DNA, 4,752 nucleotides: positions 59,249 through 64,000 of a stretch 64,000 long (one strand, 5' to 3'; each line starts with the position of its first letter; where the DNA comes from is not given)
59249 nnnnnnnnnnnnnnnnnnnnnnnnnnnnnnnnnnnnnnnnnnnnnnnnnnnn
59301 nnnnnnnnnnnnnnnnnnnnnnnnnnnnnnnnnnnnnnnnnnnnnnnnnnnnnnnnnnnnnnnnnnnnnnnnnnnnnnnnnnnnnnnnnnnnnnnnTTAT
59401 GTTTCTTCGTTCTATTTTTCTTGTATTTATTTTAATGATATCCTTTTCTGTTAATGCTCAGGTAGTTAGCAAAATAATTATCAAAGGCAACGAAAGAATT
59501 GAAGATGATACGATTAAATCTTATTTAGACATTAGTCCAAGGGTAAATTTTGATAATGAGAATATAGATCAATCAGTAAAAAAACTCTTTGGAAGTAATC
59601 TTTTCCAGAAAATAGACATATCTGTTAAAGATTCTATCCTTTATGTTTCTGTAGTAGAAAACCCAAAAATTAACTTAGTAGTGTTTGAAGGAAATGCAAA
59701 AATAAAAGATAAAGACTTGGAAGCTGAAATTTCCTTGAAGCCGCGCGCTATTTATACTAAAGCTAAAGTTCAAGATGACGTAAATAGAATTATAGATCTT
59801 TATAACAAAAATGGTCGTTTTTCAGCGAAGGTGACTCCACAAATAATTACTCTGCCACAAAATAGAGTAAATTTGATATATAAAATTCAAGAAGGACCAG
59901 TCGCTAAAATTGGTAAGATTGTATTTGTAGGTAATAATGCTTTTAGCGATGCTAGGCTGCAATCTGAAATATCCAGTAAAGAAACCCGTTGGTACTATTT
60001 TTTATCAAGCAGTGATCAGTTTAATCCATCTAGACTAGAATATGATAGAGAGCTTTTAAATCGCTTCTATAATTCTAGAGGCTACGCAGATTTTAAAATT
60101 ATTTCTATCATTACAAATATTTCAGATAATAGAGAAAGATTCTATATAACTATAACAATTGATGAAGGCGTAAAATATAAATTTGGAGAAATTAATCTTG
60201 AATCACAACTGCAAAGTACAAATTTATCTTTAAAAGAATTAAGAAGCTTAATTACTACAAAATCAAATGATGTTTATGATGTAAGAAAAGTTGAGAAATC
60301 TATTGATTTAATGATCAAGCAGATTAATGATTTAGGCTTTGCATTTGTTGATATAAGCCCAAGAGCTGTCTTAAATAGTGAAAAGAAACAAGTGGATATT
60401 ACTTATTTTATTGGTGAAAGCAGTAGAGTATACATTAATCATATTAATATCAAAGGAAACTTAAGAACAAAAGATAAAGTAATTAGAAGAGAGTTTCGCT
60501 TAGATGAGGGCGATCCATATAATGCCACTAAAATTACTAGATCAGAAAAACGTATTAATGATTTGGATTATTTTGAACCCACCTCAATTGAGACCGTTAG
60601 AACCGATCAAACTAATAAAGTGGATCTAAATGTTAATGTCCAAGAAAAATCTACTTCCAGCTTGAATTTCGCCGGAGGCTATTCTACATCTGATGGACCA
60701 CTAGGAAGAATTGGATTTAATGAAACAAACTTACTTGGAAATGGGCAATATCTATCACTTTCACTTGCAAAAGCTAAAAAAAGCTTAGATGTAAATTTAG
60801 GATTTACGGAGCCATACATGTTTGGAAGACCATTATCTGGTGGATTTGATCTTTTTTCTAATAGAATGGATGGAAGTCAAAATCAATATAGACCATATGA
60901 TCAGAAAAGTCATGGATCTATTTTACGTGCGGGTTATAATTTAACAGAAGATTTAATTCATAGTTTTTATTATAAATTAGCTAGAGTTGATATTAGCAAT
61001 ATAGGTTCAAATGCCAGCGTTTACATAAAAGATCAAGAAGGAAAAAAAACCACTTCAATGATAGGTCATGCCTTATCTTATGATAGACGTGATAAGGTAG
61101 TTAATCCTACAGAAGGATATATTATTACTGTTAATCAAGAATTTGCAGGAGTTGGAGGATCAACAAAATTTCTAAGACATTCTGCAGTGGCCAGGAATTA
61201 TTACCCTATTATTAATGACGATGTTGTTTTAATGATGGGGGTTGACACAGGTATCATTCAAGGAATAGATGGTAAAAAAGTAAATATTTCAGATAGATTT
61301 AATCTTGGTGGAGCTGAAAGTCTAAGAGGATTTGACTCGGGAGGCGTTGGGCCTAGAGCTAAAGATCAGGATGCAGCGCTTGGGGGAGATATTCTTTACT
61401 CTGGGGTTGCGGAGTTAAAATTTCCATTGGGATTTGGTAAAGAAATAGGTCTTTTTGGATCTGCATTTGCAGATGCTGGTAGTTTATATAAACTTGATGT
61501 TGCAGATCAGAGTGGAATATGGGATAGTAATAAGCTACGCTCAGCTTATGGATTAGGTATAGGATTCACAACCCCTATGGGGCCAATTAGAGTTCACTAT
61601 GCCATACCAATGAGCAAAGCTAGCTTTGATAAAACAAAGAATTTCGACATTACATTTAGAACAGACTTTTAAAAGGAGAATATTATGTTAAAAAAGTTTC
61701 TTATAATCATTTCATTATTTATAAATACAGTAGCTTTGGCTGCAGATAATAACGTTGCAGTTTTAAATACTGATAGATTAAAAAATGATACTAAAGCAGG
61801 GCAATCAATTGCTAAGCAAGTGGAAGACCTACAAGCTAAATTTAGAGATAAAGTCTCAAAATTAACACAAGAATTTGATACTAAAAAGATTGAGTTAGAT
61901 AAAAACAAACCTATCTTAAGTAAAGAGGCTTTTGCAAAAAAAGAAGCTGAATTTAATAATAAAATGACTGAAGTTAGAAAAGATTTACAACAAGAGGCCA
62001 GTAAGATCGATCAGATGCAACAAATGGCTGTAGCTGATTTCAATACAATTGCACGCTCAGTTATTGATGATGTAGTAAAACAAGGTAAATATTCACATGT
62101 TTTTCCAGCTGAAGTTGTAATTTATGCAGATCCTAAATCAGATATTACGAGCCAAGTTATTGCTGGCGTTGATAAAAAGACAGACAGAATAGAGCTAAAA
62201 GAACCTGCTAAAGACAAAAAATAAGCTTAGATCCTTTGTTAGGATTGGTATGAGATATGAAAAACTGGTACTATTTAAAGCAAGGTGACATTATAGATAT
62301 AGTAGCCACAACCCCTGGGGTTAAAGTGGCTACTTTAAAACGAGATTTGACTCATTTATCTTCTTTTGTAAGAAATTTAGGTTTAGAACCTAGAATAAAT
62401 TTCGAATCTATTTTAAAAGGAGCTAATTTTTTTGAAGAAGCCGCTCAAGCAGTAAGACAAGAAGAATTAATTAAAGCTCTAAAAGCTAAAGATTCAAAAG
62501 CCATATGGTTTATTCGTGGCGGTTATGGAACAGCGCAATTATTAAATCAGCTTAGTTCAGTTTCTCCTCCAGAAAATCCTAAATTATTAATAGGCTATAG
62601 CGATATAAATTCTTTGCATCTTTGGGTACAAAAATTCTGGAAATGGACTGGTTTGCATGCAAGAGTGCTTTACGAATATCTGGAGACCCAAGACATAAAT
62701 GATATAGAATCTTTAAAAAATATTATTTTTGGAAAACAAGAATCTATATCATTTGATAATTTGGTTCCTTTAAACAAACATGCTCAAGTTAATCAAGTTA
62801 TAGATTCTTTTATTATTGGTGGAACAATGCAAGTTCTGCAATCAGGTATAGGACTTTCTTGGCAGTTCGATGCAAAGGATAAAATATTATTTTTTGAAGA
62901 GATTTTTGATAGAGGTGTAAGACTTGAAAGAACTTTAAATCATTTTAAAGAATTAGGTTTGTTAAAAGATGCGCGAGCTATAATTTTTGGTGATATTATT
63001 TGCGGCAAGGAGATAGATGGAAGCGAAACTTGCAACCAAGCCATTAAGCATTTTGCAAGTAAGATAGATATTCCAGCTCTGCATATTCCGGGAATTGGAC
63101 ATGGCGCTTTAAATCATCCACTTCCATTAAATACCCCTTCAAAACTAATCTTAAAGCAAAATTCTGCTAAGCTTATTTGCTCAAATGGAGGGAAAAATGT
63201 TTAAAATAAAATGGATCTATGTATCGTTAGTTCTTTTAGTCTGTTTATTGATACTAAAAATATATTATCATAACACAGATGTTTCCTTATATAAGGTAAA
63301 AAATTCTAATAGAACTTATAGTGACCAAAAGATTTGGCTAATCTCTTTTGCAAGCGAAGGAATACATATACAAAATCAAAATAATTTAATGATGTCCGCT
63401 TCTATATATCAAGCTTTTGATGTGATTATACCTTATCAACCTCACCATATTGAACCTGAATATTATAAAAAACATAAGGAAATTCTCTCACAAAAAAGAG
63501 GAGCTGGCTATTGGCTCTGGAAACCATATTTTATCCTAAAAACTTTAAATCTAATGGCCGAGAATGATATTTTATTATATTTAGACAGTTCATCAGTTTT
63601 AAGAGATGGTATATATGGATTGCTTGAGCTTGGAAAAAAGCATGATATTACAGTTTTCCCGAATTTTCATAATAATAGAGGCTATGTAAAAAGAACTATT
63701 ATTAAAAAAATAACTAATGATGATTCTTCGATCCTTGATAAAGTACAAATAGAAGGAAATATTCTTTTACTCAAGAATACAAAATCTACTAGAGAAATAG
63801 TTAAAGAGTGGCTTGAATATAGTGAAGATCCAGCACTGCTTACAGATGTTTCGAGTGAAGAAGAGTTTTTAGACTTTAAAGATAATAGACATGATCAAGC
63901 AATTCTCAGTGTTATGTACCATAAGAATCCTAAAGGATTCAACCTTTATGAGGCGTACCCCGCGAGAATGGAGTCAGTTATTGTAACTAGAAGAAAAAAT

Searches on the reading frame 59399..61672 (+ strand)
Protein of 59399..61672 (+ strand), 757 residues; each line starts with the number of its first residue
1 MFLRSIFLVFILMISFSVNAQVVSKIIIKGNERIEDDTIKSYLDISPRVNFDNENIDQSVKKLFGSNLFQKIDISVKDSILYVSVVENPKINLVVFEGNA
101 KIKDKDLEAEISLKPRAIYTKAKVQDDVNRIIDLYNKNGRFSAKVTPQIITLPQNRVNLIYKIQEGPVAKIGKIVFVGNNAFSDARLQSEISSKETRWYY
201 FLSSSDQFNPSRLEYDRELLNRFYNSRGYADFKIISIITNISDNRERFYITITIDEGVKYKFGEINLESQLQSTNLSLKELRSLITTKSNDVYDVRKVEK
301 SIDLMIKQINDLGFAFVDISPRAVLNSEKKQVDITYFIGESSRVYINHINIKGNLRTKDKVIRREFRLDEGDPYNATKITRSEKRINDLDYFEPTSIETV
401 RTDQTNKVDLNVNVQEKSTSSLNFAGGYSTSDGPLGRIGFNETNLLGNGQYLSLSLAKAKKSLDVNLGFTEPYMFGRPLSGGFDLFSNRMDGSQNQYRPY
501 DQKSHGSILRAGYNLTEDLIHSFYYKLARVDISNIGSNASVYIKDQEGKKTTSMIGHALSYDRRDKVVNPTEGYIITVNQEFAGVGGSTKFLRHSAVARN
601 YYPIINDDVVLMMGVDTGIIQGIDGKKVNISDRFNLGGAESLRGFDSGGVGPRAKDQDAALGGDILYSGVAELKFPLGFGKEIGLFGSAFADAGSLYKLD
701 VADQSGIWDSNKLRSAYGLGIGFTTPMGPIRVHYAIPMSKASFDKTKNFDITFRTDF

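Call 14: search_protein_families(library=pfam, proteins=[window:59399-61672:+], max_evalue=0.001)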
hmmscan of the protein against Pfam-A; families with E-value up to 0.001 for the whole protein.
window:59399-61672:+ (757 aa): 3 families
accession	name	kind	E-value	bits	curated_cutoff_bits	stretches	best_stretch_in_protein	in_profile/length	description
PF01103.29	Omp85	-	2.4e-70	238.1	24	1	444-753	1-321/325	Omp85 superfamily domain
PF07244.20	POTRA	-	1.3e-69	231.3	21.3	5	89-166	1-79/79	Surface antigen variable number repeat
PF08478.15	POTRA_1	-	6.5e-06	26.8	23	0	23-58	3-41/69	POTRA domain, FtsQ-type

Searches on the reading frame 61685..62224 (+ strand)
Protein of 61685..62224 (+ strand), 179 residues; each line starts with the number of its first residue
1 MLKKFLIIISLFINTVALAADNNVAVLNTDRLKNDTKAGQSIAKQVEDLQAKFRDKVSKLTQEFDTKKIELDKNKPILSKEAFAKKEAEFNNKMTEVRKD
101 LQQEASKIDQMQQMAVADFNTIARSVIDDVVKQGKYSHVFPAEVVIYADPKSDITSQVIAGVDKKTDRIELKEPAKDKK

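Call 14: search_protein_families(library=pfam, proteins=[window:61685-62224:+], max_evalue=0.001)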
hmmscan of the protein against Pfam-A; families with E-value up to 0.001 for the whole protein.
window:61685-62224:+ (179 aa): 1 family
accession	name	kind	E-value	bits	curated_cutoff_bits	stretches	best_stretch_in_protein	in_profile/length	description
PF03938.19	OmpH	-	2.1e-21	77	32.4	1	24-160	2-139/141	Outer membrane protein (OmpH-like)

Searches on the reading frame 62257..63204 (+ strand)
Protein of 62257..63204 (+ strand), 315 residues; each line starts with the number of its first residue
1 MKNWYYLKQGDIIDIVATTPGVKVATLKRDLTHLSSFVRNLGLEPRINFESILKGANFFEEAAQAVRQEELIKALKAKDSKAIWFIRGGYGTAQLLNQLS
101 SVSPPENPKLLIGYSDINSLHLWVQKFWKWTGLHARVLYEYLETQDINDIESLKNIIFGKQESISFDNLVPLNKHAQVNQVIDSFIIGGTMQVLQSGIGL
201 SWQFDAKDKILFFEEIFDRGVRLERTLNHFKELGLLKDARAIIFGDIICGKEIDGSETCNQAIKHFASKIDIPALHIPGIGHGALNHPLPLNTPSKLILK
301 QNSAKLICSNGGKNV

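Call 14: search_protein_families(library=pfam, proteins=[window:62257-63204:+], max_evalue=0.001)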
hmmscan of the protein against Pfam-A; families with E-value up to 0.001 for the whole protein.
window:62257-63204:+ (315 aa): 2 families
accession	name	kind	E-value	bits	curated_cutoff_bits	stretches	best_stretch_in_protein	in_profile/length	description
PF17676.7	Peptidase_S66C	-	1.1e-19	71.7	23.7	1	186-296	4-119/120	LD-carboxypeptidase C-terminal domain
PF02016.21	Peptidase_S66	-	1.2e-18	67.9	25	1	13-134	1-120/121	LD-carboxypeptidase N-terminal domain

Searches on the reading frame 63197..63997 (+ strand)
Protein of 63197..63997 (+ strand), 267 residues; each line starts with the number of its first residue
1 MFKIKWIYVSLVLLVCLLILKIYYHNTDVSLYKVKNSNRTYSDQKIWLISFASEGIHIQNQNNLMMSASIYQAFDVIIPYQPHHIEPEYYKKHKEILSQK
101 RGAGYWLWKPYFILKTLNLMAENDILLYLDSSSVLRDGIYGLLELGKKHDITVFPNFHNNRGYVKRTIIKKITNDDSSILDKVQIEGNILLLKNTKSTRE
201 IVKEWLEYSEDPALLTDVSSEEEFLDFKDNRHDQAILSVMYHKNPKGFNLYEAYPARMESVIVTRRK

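Call 55: search_protein_families(library=pfam, proteins=[window:63197-63997:+], max_evalue=1)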
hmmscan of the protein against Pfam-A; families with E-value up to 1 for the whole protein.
window:63197-63997:+ (267 aa): 2 families
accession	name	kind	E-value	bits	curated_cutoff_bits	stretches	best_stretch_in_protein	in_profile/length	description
PF22489.1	BACOVA_N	-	0.15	12.4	26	1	128-139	19-30/41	BACOVA_00430, N-terminal domain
PF10984.13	DUF2794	-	0.19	12.2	27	1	21-64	39-81/85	Protein of unknown function (DUF2794)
